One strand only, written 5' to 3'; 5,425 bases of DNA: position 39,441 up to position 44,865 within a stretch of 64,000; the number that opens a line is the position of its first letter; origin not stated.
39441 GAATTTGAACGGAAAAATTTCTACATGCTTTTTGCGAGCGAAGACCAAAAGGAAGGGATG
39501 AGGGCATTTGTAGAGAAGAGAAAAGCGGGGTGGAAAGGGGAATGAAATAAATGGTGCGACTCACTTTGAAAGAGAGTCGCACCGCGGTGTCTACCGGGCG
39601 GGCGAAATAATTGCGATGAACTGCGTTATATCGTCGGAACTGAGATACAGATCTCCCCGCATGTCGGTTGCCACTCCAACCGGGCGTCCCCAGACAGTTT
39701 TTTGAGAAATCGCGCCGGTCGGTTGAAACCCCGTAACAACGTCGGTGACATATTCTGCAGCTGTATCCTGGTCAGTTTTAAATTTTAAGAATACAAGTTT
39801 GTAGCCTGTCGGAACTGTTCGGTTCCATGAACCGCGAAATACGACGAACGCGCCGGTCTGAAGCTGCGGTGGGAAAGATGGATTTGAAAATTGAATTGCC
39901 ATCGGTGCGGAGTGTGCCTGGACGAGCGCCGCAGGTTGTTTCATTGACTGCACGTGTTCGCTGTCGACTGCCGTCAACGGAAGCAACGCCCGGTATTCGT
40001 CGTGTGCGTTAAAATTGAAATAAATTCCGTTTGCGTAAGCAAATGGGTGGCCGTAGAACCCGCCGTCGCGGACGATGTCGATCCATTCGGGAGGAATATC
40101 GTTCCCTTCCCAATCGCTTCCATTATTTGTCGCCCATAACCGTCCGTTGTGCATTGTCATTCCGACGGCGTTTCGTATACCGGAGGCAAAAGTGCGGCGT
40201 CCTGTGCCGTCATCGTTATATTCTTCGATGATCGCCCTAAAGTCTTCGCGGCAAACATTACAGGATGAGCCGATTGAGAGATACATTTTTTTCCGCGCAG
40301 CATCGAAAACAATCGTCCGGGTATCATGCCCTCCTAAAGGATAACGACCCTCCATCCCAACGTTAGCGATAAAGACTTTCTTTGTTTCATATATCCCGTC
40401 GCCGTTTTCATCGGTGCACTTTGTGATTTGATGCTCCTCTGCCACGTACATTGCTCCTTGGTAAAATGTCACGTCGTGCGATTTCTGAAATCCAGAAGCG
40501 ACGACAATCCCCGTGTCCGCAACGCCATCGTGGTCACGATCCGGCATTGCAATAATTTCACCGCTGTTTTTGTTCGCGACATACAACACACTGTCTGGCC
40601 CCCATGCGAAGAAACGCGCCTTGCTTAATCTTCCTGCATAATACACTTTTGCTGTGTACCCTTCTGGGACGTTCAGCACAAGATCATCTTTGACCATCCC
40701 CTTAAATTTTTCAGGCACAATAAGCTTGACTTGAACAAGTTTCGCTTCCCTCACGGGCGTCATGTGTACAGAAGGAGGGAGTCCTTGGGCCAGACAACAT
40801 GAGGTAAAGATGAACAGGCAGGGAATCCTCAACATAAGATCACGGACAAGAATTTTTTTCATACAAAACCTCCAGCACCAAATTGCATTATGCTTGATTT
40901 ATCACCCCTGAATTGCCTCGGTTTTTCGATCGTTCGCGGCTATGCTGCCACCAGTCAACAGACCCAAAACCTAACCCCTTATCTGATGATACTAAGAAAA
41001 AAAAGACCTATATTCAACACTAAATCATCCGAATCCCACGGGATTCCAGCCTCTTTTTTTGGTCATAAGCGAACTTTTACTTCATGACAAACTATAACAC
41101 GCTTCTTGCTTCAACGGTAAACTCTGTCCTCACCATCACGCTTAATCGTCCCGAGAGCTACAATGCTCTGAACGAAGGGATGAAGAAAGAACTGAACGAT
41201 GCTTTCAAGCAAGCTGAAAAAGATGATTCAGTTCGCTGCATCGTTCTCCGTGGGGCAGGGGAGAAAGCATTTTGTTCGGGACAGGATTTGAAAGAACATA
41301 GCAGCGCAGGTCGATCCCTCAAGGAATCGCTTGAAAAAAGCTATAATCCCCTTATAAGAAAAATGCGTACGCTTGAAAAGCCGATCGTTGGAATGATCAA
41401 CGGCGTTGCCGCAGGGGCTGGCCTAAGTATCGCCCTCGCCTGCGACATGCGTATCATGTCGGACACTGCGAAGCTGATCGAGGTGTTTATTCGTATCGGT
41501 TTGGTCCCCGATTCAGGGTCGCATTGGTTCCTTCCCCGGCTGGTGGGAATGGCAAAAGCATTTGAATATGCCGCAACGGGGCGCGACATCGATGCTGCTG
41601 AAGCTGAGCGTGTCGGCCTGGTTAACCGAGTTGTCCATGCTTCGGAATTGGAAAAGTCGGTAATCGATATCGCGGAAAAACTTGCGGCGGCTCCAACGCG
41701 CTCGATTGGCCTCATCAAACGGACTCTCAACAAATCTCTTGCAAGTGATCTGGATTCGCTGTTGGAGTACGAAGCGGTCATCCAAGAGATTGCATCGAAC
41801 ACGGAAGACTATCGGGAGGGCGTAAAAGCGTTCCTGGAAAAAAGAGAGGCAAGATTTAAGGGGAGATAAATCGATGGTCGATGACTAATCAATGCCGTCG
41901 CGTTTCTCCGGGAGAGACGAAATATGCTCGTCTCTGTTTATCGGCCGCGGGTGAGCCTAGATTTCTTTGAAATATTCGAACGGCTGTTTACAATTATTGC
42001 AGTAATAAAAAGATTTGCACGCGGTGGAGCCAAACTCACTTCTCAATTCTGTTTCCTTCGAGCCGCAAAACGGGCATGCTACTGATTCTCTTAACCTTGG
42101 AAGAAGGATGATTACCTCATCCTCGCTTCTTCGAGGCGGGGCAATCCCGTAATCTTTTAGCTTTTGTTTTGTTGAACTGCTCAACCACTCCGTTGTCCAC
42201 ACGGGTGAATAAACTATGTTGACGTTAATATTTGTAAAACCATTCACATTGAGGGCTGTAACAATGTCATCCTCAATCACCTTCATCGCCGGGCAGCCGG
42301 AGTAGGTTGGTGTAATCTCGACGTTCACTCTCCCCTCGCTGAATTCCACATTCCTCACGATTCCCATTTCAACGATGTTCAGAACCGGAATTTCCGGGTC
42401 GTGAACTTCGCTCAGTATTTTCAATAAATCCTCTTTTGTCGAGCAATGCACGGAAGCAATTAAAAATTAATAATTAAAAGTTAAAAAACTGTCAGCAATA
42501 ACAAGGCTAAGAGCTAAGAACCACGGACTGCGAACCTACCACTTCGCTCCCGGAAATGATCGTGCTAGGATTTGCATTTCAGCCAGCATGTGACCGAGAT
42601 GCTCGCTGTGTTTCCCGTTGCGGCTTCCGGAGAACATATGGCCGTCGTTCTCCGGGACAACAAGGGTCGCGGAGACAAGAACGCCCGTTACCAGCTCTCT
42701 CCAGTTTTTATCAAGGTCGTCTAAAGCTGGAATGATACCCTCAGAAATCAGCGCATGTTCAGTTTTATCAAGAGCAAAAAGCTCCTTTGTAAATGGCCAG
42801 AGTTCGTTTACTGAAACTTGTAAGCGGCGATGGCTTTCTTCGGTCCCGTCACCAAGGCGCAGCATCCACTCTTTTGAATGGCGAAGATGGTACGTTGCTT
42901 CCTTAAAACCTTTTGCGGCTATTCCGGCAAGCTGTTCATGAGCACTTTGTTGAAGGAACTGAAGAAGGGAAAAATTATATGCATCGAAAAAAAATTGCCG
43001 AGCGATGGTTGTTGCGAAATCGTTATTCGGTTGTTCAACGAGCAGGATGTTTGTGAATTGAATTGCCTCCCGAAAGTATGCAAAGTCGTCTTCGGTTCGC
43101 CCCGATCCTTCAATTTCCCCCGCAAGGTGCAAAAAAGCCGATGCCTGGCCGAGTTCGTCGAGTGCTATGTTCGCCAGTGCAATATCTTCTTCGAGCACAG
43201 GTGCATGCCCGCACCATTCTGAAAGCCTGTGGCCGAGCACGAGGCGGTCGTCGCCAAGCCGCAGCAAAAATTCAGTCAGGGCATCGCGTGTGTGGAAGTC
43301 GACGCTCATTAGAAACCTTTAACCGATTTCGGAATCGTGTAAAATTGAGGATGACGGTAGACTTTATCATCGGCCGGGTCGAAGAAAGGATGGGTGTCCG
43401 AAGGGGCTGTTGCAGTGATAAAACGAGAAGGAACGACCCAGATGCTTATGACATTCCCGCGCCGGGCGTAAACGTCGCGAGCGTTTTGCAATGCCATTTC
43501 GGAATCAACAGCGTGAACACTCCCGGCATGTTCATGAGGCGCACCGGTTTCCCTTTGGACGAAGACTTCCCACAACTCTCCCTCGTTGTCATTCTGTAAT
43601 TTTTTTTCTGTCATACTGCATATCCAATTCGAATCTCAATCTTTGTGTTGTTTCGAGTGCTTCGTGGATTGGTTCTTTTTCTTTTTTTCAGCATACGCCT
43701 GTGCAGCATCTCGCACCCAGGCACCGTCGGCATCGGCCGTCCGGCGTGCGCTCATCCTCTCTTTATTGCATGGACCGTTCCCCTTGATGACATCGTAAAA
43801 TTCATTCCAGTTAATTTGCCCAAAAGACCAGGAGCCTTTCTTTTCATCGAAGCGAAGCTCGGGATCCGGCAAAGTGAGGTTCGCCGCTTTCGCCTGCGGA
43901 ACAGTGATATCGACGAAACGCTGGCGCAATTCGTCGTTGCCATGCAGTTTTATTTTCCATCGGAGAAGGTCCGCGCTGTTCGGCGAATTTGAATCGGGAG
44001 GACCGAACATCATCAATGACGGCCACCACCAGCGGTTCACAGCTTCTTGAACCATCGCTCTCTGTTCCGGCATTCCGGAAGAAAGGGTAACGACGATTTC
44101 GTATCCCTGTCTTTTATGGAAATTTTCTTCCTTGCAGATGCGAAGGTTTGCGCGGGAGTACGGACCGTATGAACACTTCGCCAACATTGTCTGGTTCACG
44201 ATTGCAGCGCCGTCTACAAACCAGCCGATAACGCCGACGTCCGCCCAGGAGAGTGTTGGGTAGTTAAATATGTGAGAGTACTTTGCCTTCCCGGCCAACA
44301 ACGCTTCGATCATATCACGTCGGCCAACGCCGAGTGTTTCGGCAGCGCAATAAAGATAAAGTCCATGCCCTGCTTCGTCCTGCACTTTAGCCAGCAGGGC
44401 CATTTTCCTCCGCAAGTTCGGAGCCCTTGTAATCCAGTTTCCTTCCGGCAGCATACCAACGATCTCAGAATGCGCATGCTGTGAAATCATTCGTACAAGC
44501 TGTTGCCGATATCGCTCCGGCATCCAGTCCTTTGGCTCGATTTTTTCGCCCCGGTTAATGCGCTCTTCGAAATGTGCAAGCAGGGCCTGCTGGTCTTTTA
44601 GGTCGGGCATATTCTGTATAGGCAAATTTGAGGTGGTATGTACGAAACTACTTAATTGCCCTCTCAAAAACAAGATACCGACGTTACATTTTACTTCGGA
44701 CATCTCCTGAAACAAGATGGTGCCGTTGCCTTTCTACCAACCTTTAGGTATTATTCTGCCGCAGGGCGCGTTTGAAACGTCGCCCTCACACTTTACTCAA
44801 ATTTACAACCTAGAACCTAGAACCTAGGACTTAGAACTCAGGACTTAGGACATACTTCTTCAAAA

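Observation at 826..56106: Phased heptanucleotide (7-nt period) tracts fill intergenic spacers at nine or more loci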

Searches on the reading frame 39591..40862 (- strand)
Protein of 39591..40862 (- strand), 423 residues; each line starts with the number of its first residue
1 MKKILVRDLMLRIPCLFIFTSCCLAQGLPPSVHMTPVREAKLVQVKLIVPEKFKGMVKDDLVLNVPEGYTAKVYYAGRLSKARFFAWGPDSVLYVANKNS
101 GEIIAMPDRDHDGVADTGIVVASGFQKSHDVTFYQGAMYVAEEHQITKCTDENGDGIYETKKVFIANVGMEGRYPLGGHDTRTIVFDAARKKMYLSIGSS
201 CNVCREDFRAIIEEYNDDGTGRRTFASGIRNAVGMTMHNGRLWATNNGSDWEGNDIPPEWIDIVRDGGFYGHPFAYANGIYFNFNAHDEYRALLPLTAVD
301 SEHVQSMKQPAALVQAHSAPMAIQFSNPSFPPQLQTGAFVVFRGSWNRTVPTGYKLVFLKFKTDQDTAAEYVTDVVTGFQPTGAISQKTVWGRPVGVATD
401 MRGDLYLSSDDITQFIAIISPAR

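Call 82: search_protein_families(library=pfam, proteins=[window:39591-40862:-])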
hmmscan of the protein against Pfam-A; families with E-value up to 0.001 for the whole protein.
window:39591-40862:- (423 aa): 3 families
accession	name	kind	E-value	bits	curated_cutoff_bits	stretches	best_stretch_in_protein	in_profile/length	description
PF23500.1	DUF7133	-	2.3e-07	30.9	27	1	86-168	33-126/385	Domain of unknown function (DUF7133)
PF22807.2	TrAA12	-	2.8e-06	26.4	30.9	1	304-415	268-375/463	TrAA12-like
PF07995.17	GSDH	-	2.5e-05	24.2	25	1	217-339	168-274/332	Glucose / Sorbosone dehydrogenase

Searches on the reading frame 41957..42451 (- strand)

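Call 9: search_protein_families(library=pfam, proteins=[window:41957-42451:-])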
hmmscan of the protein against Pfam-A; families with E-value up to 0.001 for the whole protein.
window:41957-42451:- (164 aa): 2 families
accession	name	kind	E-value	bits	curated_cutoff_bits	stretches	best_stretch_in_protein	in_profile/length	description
PF23451.1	Zn_ribbon_PaaD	-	6.7e-23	80.5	27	1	120-162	11-53/53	PaaD zinc beta ribbon domain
PF01883.24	FeS_assembly_P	-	2.5e-16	60.1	23.5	1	6-77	1-71/73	Iron-sulfur cluster assembly protein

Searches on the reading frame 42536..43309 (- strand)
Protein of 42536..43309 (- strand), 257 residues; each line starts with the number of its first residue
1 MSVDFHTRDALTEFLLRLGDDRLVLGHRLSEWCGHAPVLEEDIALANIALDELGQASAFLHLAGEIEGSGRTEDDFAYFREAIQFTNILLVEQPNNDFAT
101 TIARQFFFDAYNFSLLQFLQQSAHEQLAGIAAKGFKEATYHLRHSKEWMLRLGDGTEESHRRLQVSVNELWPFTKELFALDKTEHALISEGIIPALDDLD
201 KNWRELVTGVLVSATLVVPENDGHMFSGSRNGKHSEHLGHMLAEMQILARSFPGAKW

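Call 9: search_protein_families(library=pfam, proteins=[window:42536-43309:-])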
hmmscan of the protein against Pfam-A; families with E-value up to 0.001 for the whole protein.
window:42536-43309:- (257 aa): 1 family
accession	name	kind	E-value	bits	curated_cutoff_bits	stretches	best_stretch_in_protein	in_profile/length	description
PF05138.18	PaaA_PaaC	-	3.1e-94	315.5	28.5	1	7-257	14-263/263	Phenylacetic acid catabolic protein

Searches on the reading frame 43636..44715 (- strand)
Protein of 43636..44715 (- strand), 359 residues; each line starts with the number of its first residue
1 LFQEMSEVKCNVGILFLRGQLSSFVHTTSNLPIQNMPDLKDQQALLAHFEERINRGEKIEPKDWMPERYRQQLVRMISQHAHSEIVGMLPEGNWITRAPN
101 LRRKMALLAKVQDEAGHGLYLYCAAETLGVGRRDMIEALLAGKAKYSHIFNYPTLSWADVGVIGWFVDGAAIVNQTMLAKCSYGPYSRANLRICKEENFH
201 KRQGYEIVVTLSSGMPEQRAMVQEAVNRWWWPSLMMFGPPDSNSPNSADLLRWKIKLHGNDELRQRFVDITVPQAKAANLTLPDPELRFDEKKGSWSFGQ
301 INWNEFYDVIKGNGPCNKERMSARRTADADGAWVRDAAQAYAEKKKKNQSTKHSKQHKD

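Call 9: search_protein_families(library=pfam, proteins=[window:43636-44715:-])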
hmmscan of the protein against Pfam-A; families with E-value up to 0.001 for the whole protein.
window:43636-44715:- (359 aa): 1 family
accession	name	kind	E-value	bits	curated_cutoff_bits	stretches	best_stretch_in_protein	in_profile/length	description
PF05138.18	PaaA_PaaC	-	7.1e-93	311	28.5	1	59-333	4-263/263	Phenylacetic acid catabolic protein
